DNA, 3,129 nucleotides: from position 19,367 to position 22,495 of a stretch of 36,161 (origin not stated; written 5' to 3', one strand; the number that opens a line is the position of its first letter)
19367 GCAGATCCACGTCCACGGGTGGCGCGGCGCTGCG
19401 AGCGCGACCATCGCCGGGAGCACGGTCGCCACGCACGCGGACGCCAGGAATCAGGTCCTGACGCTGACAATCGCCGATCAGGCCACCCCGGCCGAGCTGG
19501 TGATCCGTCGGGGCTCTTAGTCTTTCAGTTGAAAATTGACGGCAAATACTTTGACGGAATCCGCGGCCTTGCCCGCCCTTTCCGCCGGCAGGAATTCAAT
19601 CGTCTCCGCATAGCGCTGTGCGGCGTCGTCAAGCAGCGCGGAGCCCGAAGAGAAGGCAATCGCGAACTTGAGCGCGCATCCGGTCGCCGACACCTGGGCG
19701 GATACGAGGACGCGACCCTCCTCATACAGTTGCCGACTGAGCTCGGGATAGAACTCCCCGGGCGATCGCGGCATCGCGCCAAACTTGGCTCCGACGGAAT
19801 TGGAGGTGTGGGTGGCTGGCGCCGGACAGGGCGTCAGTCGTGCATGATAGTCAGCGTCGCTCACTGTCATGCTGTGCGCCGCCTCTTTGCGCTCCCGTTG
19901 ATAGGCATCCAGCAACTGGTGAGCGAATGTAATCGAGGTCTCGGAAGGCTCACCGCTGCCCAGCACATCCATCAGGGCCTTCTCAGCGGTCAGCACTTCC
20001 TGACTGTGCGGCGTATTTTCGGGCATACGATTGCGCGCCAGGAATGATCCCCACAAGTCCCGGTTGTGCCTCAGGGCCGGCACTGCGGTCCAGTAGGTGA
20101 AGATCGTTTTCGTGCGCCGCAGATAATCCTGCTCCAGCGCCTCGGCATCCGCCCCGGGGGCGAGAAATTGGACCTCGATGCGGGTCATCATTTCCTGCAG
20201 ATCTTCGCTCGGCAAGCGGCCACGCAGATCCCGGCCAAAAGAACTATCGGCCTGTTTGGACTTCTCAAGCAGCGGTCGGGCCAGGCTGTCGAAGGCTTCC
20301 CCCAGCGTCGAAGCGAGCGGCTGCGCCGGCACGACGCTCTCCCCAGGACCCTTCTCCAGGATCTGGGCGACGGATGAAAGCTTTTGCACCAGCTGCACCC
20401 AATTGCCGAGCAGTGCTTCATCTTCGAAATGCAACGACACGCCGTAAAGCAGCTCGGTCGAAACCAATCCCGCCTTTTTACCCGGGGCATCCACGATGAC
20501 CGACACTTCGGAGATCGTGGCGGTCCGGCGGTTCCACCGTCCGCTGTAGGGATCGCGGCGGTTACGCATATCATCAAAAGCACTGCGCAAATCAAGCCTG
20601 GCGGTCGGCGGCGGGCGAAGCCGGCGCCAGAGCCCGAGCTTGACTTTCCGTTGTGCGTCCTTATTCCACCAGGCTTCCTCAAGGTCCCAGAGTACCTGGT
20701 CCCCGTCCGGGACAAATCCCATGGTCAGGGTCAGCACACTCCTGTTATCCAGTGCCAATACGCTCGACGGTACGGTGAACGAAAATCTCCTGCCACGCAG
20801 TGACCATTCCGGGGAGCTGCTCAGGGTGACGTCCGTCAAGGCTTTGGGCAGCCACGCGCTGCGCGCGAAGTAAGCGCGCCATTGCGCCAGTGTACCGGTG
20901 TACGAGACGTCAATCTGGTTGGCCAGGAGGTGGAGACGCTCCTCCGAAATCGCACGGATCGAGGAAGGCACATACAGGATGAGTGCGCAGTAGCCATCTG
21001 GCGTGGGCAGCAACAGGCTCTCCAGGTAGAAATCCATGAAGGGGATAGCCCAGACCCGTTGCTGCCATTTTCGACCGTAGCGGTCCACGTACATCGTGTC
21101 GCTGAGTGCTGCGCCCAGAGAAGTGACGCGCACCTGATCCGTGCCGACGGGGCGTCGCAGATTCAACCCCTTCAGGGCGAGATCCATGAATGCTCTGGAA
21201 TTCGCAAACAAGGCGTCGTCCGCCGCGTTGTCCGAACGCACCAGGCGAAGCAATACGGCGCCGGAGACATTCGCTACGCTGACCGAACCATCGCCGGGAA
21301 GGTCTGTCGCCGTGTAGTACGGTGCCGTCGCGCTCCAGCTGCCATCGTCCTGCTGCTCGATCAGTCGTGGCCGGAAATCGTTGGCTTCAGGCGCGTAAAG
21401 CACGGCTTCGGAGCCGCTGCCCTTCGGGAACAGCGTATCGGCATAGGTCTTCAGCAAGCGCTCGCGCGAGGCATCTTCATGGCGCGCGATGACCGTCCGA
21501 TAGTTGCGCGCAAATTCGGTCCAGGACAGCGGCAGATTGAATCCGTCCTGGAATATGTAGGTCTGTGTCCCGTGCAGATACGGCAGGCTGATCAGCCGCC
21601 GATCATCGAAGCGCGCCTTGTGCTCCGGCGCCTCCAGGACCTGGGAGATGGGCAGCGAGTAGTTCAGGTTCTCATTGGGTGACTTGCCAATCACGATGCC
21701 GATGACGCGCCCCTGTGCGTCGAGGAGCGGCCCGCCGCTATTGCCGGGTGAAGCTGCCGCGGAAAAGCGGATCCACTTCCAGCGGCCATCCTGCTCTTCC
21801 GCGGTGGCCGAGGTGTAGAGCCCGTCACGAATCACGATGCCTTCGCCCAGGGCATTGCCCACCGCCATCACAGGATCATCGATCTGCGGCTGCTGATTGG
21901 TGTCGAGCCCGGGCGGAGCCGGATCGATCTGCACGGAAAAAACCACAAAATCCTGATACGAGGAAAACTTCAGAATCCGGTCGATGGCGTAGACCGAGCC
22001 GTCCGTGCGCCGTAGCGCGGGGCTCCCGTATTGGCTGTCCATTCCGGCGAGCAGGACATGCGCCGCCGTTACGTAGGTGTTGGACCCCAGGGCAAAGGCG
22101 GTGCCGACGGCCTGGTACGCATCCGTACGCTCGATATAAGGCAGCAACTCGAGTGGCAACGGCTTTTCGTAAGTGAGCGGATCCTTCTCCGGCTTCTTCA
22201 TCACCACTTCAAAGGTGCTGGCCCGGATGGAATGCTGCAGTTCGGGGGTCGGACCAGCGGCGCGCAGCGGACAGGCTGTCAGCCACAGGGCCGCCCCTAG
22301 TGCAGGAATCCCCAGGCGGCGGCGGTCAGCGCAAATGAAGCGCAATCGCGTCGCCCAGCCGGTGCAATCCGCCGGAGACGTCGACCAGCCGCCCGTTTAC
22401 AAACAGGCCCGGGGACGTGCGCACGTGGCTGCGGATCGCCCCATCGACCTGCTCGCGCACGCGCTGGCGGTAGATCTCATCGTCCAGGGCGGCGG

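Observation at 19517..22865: DsbA-like thioredoxin coupled to a lipoprotein that fuses an S1 protease to a TonB C-terminal domain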

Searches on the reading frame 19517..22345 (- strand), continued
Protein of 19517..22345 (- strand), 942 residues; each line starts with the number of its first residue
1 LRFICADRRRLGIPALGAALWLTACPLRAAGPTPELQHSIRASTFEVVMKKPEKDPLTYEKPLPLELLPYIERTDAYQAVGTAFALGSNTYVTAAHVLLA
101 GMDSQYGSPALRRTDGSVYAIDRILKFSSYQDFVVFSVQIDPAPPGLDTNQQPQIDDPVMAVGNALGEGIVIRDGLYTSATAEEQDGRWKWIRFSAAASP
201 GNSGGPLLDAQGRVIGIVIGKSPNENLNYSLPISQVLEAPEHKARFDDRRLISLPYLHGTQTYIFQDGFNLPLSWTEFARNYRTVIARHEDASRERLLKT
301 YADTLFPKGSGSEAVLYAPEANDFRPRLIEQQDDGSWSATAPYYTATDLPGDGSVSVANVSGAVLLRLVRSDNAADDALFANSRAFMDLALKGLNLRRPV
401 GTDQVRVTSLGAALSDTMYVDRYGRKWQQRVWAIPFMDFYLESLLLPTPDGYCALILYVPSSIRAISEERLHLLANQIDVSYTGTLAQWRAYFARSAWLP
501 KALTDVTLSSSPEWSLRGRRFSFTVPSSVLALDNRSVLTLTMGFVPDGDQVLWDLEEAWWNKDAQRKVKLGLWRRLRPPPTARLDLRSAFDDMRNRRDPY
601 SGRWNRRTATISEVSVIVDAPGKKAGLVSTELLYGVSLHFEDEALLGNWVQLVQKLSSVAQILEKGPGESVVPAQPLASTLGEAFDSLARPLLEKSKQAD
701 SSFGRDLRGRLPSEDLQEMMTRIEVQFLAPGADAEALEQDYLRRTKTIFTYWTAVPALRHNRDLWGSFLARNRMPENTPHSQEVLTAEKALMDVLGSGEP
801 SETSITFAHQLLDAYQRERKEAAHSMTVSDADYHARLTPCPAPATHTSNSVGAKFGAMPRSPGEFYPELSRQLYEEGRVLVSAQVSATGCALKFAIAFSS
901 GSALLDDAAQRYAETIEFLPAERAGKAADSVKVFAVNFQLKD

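Call 45: fold_search(model_id=the predicted structure, library=pdb)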
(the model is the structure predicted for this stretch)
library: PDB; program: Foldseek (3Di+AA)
matches with E <= 10: 1385; with E <= 0.001: 494
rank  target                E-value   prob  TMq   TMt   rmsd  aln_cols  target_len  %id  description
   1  7co7_D                4.8e-12  1.00  0.17  0.43   8.4       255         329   18  HtrA-type protease AlgWS227A with decapeptide (released 2021-03-10)
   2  3lgv_B                5.9e-12  1.00  0.17  0.72   3.8       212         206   18  H198P mutant of the DegS-deltaPDZ protease (released 2010-08-25)
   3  2qf0_B                6.2e-12  1.00  0.17  0.69   3.9       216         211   18  Structure of the delta PDZ truncation of the DegS protease (released 2007-12-11)
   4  3lgi_A                6.2e-12  1.00  0.17  0.66   4.4       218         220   18  Structure of the protease domain of DegS (DegS-deltaPDZ) at 1.65 A (released 2010-08-25)
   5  3lgi_B                6.6e-12  1.00  0.17  0.64   5.0       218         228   18  Structure of the protease domain of DegS (DegS-deltaPDZ) at 1.65 A (released 2010-08-25)
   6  6ew9_A                7.7e-12  1.00  0.18  0.50   9.7       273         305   19  CRYSTAL STRUCTURE OF DEGS STRESS SENSOR PROTEASE IN COMPLEX WITH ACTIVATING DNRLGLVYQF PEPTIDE (released 2018-04-25)
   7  1soz_C                8.1e-12  1.00  0.17  0.56   4.6       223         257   18  Crystal Structure of DegS protease in complex with an activating peptide (released 2004-06-08)
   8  5ilb_B                8.1e-12  1.00  0.17  0.33  20.6       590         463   12  Crystal structure of protease domain of Deg2 linked with the PDZ domain of Deg9 (released 2017-03-08)
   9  2qf0_C                8.5e-12  1.00  0.17  0.71   4.4       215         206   18  Structure of the delta PDZ truncation of the DegS protease (released 2007-12-11)
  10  2rce_C                9.5e-12  1.00  0.17  0.68   4.4       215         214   18  DFP modified DegS delta PDZ (released 2007-12-11)
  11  7co5_B                1.0e-11  1.00  0.18  0.46   9.4       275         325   19  HtrA-type protease AlgW with decapeptide (released 2021-03-10)
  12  2qf0_F                1.1e-11  1.00  0.17  0.70   3.9       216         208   18  Structure of the delta PDZ truncation of the DegS protease (released 2007-12-11)
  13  3gdv_A                1.2e-11  1.00  0.17  0.50   5.6       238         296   17  Crystal structure of DegS H198P/D320A mutant modified by DFP and in complex with YQF peptide (released 2009-03-31)
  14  2qf3_C                1.3e-11  1.00  0.16  0.72   4.9       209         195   18  Structure of the delta PDZ truncation of the DegS protease (released 2007-12-11)
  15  3gco_A                1.3e-11  1.00  0.18  0.51   6.3       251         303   16  Crystal structure of DegS H198P/D320A mutant modified by DFP in complex with DNRDGNVYQF OMP peptide (released 2009-03-31)
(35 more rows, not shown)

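Call 77: find_encoding_contigs(protein=P0024, flank=6000, max_places=2)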
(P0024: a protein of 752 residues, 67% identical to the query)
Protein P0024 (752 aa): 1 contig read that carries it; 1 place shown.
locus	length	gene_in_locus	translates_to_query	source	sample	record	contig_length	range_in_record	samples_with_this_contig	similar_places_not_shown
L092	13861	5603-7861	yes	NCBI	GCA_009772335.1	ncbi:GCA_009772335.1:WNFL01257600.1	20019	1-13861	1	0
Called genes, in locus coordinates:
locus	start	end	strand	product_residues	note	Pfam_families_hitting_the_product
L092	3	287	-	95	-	?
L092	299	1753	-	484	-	PF08541:ACP_syn_III_C, PF01796:OB_ChsH2_C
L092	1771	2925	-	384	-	PF01676:Metalloenzyme (weak)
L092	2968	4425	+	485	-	PF00723:Glyco_hydro_15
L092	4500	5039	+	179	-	PF13462:Thioredoxin_4, PF01323:DSBA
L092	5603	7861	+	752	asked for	PF03544:TonB_C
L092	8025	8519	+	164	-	PF21983:NikA-like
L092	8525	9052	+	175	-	PF19502:DUF6036 (weak)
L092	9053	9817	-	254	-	PF21365:Glyco_hydro_31_3rd, PF17137:DUF5110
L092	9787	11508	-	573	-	PF13802:Gal_mutarotas_2, PF01055:Glyco_hydro_31_2nd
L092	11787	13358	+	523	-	PF01229:Glyco_hydro_39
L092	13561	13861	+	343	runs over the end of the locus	PF00356:LacI, PF00532:Peripla_BP_1, PF13407:Peripla_BP_4, PF13377:Peripla_BP_3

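Call 78: find_encoding_contigs(protein=P0002, flank=3000, max_places=2)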
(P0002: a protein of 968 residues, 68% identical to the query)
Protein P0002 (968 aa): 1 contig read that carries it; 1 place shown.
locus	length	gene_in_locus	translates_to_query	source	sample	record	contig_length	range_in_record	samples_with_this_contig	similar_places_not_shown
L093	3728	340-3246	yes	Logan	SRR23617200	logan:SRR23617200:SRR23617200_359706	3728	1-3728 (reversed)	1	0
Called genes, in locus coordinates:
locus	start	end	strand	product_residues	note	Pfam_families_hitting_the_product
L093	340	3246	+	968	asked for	PF13365:Trypsin_2, PF03544:TonB_C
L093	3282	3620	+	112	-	-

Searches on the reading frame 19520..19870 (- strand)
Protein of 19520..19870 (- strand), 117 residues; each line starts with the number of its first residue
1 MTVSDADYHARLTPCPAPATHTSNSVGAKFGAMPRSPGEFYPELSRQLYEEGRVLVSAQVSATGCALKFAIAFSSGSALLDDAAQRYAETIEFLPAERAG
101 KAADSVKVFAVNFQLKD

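Call 53: search_solved_structures(query=window:19520-19870:-, max_evalue=1, show_alignments=4)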
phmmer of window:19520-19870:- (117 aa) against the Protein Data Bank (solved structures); distinct sequences matched with E-value up to 1: 3.
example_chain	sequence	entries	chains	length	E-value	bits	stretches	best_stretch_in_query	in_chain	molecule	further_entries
9ddz_A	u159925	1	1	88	0.00056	23.5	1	33-93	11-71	Protein TonB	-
9dc4_T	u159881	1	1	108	0.00083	22.9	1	34-93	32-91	Protein TonB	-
3rmj_A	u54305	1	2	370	0.14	15.8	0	66-106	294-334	2-isopropylmalate synthase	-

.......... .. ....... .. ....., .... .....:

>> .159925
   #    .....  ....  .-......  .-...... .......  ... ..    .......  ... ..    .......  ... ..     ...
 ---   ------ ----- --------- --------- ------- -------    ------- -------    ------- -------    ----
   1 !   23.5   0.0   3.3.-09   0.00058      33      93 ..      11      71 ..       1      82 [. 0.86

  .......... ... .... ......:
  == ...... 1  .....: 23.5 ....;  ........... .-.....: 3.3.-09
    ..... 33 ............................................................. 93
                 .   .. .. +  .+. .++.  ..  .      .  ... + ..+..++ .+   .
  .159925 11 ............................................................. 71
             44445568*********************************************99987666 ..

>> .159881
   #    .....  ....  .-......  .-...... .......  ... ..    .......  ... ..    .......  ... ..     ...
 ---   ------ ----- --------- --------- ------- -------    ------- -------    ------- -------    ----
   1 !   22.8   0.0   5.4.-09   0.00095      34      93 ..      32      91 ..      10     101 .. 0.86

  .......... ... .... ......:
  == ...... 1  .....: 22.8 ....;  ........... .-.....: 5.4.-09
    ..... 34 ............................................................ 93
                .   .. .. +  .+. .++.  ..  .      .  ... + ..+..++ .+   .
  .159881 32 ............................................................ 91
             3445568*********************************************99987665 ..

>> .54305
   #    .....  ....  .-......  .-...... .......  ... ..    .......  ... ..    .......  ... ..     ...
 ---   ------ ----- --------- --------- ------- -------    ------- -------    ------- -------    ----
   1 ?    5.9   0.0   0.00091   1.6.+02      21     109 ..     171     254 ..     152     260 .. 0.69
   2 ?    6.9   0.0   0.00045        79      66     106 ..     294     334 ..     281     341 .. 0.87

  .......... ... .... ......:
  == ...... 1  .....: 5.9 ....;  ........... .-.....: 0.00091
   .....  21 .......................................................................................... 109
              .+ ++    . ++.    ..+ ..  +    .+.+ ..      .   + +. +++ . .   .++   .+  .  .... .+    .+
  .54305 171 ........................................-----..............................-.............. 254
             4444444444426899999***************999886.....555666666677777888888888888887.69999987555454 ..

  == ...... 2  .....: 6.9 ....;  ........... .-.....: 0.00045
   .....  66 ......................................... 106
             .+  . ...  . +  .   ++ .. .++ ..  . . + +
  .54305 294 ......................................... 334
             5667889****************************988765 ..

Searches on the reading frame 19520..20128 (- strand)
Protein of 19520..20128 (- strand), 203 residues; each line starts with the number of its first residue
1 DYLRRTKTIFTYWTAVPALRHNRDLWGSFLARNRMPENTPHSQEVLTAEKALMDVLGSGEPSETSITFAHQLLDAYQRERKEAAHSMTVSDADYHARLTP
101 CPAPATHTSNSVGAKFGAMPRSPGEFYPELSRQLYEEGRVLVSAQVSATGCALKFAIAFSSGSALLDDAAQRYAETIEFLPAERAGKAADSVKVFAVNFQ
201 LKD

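Call 70: find_homologous_proteins(query=window:19520-20128:-, max_evalue=0.001)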
Query window:19520-20128:- (203 aa): 7 proteins with E <= 0.001 among 322 candidates.
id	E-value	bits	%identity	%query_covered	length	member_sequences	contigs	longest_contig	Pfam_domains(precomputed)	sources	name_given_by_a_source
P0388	8.3e-109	380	85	100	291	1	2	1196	PF03544.20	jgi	-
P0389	2.7e-63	232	55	100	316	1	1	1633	PF03544.20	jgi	jgi:TonB family protein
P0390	3.1e-58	215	54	99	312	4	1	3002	PF03544.20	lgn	-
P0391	5.4e-56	208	52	98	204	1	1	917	PF03544.20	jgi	jgi:TonB family protein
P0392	2.1e-5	43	39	40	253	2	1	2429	PF03544.20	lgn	-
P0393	2.2e-4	39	36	39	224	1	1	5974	PF03544.20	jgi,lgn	jgi:protein TonB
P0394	4.3e-4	38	38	40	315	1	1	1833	PF03544.20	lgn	-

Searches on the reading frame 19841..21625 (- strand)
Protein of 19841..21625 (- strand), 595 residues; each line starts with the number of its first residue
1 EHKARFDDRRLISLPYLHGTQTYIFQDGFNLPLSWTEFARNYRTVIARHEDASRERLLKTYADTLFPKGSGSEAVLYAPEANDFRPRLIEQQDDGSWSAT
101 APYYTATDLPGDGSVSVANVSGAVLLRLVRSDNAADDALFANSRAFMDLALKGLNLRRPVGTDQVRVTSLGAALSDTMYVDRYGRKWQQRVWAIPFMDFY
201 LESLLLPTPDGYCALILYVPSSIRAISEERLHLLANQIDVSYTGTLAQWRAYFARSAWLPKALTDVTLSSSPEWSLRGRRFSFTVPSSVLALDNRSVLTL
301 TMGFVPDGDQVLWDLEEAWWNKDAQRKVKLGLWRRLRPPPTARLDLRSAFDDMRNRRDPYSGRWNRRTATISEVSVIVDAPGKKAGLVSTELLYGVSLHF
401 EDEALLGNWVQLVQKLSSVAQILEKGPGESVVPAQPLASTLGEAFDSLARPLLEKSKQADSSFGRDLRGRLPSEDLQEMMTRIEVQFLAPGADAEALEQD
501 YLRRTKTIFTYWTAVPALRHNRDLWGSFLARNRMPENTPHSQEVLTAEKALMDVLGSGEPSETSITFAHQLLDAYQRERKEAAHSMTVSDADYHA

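Call 58: predict_structure(alignment_id=A2)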
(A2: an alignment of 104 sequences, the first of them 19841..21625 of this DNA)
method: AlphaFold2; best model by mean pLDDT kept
length: 595 residues; sequences in the alignment: 104
mean_pLDDT: 90.9   pTM: 0.75
mean pLDDT of the five models: 90.9, 90.3, 89.4, 89.2, 89.1
residues with pLDDT >= 90: 440; 70-90: 126; 50-70: 27; < 50: 2
segments of 3 or more residues with pLDDT < 50: none
pLDDT, mean of each block of 10 residues (from residue 1): 88 93 95 92 92 95 94 94 96 94 95 94 95 85 95 94 94 96 97 93 97 96 88 96 97 93 96 94 93 96 93 97 94 96 95 92 86 93 91 95 73 87 92 66 70 87 92 92 79 76 92 95 91 88 95 91 95 94 72 63
secondary structure, 60 per line:
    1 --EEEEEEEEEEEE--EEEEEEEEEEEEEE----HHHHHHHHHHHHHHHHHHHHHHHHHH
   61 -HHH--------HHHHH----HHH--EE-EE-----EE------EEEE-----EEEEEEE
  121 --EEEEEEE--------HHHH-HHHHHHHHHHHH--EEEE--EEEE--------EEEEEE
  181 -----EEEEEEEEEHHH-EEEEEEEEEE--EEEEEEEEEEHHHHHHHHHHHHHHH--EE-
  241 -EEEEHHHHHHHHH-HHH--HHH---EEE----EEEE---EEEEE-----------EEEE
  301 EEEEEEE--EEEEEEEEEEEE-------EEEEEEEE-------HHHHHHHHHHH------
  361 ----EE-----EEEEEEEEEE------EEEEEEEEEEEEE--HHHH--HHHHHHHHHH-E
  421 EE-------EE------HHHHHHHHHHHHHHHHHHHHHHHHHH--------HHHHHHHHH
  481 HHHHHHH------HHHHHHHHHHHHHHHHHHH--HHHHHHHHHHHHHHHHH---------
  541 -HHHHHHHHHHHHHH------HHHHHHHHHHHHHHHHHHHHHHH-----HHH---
elements in order: E3-14 E17-30 H35-60 H73-77 E105-108 E114-120 E123-129 H138-141 H143-154 E157-160 E163-166 E175-180 E186-194 E199-208 E211-220 H221-235 E242-245 H246-254 E267-269 E274-277 E281-285 E297-307 E310-321 E329-336 H344-354 E372-381 E388-400 H403-406 H409-418 E420-422 H438-463 H472-487 H494-512 H515-531 H542-555 H562-584

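Call 61: fold_search(model_id=the predicted structure, library=pdb)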
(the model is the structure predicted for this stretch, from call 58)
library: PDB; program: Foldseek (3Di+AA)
matches with E <= 10: 922; with E <= 0.001: 0
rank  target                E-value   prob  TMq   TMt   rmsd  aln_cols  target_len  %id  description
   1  5h7z_A                1.9e-03  0.63  0.16  0.24  16.5       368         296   10  Apo structure of immunity protein TplEi of T6SS from Pseudomonas aeruginosa (released 2017-10-04)
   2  8z9d_P                4.8e-03  0.92  0.13  0.34  13.9       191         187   10  cryo-EM structure of PSII-LHCII megacomplex from spinach (released 2024-11-13)
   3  3hlz_B                5.3e-03  0.69  0.12  0.23  20.0       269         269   10  Crystal structure of BT_1490 (NP_810393.1) from BACTEROIDES THETAIOTAOMICRON VPI-5482 at 1.50 A resolution (released 2009-06-16)
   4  3hlz_A                1.3e-02  0.41  0.10  0.19  18.4       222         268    9  Crystal structure of BT_1490 (NP_810393.1) from BACTEROIDES THETAIOTAOMICRON VPI-5482 at 1.50 A resolution (released 2009-06-16)
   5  2p9s_D                1.6e-02  0.25  0.12  0.20  19.8       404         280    7  Structure of bovine Arp2/3 complex co-crystallized with ATP/Mg2+ (released 2007-05-29)
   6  5xnl_P                1.9e-02  0.75  0.13  0.33  12.4       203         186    8  Structure of stacked C2S2M2-type PSII-LHCII supercomplex from Pisum sativum (released 2017-09-20)
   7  9gnw_P                1.9e-02  0.72  0.13  0.33  11.5       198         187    7  Universal PSII assembly intermediate (released 2025-09-17)
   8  4r1d_B                2.3e-02  0.30  0.16  0.25  16.0       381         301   10  The crystal structure of Tle4-Tli4 complex (released 2014-12-17)
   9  4rth_B                2.5e-02  0.66  0.12  0.36  14.7       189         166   12  The crystal structure of PsbP from Zea mays (released 2015-03-11)
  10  7pi0_P                2.8e-02  0.69  0.14  0.33  10.2       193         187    9  Unstacked compact Dunaliella PSII (released 2022-08-17)
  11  5h7z_B                2.8e-02  0.25  0.15  0.23  16.7       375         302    9  Apo structure of immunity protein TplEi of T6SS from Pseudomonas aeruginosa (released 2017-10-04)
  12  9clt_B                3.5e-02  0.06  0.07  0.08  22.9       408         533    9  Transferrin Binding Protein A in complex with transferrin binding protein B and transferrin (iron bound to N lobe only (released 2026-03-11)
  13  9i4t_P                4.1e-02  0.47  0.12  0.32  10.9       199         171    8  Photosystem II from Arabidopsis thaliana (released 2026-03-25)
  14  2vu4                  4.6e-02  0.63  0.12  0.38  12.3       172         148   12  Structure of PsbP protein from Spinacia oleracea at 1.98 A resolution (released 2009-07-21)
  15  3bzn                  4.6e-02  0.04  0.08  0.10  22.0       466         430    8  Crystal Structure of Open form of Menaquinone-Specific Isochorismate Synthase, MenF (released 2008-05-20)
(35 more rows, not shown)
